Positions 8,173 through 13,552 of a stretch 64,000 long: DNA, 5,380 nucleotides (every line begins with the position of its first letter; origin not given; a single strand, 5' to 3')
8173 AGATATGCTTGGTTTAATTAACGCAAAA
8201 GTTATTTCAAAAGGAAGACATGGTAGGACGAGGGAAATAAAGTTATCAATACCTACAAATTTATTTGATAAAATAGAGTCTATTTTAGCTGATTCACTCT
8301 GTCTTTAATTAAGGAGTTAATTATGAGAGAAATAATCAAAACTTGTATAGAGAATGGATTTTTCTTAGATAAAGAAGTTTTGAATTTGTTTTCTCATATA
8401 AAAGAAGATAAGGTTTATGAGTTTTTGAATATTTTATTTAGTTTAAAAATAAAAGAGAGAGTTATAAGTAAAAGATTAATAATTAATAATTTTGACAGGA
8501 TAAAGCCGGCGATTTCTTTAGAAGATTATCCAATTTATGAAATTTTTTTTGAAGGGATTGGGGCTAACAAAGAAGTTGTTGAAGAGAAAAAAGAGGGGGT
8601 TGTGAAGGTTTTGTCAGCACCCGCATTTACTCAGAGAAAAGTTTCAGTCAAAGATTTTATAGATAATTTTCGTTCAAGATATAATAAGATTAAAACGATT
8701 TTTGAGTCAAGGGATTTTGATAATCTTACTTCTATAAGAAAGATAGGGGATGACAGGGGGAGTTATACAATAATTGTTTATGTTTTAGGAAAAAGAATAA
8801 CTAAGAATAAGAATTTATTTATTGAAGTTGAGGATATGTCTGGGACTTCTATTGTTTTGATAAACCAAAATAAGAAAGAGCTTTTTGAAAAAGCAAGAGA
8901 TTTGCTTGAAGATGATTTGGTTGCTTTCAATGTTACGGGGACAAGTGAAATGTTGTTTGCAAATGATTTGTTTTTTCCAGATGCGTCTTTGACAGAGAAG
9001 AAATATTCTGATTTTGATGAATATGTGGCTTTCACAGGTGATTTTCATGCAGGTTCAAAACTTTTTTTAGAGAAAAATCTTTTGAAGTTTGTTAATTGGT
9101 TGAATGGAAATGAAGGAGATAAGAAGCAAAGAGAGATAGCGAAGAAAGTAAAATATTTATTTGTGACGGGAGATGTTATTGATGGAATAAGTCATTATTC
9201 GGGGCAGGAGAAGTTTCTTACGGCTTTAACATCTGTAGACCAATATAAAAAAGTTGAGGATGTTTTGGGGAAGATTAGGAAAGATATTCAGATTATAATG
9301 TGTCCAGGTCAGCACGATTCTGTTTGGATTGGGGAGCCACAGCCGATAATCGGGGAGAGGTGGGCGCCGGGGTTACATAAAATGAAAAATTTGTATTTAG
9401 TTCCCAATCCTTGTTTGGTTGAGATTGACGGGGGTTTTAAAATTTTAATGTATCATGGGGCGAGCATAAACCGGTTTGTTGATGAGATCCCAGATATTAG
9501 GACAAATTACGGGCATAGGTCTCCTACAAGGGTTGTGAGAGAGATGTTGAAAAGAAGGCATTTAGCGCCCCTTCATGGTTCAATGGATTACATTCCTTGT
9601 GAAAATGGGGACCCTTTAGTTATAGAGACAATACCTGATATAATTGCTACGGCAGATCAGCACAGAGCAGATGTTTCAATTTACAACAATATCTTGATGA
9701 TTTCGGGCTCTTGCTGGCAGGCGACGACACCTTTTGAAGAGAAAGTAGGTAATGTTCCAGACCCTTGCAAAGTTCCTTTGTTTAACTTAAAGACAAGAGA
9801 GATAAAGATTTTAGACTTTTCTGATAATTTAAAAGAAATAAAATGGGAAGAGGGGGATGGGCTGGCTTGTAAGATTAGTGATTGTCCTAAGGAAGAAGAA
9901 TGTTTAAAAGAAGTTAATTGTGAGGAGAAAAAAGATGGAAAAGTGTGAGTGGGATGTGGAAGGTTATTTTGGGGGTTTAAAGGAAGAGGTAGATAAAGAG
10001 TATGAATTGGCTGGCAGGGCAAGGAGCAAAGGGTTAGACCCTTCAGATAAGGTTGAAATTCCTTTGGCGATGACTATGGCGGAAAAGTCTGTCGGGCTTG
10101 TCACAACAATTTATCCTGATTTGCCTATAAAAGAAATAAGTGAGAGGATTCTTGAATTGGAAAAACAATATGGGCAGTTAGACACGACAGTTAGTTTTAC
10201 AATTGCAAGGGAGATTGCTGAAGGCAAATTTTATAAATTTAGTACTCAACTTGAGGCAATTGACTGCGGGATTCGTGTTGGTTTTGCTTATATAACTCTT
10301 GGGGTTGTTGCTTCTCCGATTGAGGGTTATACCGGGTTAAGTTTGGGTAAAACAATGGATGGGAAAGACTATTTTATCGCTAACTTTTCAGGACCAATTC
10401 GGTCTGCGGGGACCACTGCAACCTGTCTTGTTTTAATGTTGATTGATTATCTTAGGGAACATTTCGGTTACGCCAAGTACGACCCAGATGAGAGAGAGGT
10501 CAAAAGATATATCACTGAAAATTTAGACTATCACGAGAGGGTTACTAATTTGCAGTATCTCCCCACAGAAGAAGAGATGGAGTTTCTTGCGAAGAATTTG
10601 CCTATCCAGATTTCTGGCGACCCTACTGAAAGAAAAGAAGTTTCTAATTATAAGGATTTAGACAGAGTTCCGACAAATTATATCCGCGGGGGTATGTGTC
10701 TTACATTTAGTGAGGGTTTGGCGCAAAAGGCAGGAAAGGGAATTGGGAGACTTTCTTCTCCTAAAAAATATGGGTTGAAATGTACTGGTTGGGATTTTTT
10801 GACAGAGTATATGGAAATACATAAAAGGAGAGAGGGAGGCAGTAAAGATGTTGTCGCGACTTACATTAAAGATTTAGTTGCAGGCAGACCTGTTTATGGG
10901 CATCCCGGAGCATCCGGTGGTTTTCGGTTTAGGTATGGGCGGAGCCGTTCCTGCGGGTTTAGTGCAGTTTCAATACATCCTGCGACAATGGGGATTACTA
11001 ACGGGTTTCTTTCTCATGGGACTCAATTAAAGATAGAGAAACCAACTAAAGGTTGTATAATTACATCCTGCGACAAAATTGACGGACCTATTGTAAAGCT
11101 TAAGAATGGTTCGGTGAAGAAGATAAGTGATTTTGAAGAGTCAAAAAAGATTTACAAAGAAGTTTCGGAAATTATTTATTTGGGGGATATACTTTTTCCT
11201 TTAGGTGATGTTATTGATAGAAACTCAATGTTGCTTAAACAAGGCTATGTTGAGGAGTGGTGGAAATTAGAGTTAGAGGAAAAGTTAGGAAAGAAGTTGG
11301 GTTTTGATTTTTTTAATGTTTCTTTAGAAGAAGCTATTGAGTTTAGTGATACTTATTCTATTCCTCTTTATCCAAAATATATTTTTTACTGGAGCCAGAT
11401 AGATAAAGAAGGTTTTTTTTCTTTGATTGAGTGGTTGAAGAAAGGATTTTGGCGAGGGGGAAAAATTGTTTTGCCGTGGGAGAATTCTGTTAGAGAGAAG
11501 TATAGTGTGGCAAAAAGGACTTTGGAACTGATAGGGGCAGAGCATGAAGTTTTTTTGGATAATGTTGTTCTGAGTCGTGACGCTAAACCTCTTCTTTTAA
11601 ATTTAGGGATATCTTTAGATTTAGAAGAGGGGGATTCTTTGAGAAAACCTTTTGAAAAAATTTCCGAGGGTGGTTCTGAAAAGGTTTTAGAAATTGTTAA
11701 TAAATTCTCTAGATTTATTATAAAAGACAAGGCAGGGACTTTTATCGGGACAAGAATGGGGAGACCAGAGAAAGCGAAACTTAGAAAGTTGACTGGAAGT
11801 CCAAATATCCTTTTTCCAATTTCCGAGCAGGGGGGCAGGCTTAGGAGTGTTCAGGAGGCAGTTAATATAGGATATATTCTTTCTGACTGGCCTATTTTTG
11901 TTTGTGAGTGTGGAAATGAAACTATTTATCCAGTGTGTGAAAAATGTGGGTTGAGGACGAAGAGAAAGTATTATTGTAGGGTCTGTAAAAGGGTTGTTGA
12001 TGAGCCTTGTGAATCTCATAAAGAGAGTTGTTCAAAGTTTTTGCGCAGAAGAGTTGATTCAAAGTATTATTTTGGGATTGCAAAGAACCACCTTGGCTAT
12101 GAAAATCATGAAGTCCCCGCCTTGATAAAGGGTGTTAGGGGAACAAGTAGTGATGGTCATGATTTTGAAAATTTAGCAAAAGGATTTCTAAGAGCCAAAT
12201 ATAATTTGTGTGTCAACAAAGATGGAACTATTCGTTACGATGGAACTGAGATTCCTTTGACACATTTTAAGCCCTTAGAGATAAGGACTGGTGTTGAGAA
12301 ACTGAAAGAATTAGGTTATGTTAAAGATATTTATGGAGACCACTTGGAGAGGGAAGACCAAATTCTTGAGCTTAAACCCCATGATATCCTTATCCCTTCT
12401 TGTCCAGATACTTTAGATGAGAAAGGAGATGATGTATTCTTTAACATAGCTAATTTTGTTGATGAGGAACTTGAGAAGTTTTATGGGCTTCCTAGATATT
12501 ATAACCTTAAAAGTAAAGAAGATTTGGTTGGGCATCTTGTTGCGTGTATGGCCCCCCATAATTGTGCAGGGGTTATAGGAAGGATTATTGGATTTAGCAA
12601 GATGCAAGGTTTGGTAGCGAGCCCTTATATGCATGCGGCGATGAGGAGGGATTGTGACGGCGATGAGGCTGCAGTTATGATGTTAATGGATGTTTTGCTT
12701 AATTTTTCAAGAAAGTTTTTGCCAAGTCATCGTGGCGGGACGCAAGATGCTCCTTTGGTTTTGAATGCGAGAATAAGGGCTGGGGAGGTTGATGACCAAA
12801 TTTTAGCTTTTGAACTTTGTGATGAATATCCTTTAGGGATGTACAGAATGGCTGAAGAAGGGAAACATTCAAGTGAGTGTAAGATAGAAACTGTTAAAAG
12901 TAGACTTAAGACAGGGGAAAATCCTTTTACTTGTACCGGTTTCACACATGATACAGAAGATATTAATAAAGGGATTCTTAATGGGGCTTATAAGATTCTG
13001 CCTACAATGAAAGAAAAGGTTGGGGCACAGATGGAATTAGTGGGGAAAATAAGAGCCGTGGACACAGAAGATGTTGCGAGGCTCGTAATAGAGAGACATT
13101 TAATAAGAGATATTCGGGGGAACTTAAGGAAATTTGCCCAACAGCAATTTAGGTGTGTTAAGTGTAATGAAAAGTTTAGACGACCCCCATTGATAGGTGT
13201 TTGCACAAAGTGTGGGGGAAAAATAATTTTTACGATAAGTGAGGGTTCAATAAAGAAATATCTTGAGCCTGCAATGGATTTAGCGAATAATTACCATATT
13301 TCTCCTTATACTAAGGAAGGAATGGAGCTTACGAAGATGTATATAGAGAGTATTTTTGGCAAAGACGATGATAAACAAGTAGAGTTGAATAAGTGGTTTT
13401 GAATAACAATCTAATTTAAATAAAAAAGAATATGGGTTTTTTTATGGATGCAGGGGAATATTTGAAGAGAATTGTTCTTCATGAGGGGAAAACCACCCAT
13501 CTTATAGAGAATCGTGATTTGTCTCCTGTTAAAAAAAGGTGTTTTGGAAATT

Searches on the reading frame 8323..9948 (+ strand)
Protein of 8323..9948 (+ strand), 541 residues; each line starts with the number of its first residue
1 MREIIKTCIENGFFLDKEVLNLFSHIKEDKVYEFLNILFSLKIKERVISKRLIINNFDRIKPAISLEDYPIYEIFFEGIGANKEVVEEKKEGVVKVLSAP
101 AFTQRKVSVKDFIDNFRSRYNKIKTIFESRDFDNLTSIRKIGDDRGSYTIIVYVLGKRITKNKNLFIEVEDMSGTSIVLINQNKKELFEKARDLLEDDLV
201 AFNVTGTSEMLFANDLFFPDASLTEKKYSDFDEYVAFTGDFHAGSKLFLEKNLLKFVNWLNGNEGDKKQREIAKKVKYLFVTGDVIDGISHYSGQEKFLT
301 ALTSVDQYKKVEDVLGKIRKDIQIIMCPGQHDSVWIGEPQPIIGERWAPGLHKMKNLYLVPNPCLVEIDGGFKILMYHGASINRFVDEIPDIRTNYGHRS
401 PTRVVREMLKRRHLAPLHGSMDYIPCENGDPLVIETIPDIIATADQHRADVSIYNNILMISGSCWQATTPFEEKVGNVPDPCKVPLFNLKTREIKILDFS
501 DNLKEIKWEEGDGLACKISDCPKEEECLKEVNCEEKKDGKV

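Call 12: search_protein_families(library=pfam, proteins=[window:8323-9948:+], max_evalue=0.001)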
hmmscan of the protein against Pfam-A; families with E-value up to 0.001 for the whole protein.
window:8323-9948:+ (541 aa): 2 families
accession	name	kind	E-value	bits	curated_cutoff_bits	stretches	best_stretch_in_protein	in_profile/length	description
PF04042.21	DNA_pol_E_B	-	6.8e-17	62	29.1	1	253-448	16-206/210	DNA polymerase alpha/epsilon subunit B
PF00149.33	Metallophos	-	2.3e-06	28.6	21.5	1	235-447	3-189/191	Calcineurin-like phosphoesterase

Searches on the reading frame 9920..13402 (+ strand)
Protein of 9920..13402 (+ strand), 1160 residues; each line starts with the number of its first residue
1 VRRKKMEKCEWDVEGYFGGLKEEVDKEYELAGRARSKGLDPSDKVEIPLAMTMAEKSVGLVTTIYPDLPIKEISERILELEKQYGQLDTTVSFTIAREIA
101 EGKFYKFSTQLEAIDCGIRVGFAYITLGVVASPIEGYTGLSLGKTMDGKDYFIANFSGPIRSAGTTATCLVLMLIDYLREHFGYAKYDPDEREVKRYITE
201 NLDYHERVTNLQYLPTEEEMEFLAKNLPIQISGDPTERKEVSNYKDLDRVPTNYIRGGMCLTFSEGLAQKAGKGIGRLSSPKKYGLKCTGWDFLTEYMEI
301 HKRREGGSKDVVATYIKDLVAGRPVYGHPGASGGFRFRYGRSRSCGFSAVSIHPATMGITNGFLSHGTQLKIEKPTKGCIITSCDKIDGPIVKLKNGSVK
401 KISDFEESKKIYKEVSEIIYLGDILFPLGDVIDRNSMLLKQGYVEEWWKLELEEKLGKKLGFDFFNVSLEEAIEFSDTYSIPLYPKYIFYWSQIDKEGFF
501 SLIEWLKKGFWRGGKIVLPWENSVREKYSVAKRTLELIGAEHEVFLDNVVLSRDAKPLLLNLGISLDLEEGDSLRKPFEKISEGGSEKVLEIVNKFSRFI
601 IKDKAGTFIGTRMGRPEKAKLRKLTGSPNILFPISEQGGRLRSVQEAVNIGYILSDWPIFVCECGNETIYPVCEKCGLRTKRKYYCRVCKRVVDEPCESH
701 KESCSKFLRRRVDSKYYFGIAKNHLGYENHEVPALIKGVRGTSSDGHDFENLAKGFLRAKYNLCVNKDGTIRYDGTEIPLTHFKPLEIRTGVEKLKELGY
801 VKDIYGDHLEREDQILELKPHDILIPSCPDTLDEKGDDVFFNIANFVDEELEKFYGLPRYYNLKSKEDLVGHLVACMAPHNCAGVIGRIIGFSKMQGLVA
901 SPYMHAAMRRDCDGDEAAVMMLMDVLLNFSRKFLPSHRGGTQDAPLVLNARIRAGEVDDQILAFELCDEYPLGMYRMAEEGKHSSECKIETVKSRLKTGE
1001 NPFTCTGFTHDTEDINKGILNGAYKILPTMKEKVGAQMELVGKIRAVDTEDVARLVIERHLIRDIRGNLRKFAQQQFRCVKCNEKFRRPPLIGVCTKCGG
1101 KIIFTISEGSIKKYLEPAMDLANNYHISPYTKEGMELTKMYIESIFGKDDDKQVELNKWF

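Call 12: search_protein_families(library=pfam, proteins=[window:9920-13402:+], max_evalue=0.001)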
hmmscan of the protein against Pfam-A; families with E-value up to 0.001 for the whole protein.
window:9920-13402:+ (1160 aa): 3 families
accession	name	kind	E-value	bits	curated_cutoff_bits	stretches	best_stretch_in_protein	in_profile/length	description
PF24844.1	PolC_DP2_central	-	1.2e-105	354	24.3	1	314-693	13-370/372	DNA polymerase II large subunit DP2, central domain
PF24846.1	PolC_DP2_cat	-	3e-104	348.6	24.3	1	734-1033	6-299/299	DNA polymerase II large subunit DP2, catalytic domain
PF03833.19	PolC_DP2_N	-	1.6e-75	254.2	24.3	1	16-298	2-269/271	DNA polymerase II large subunit DP2, N-terminal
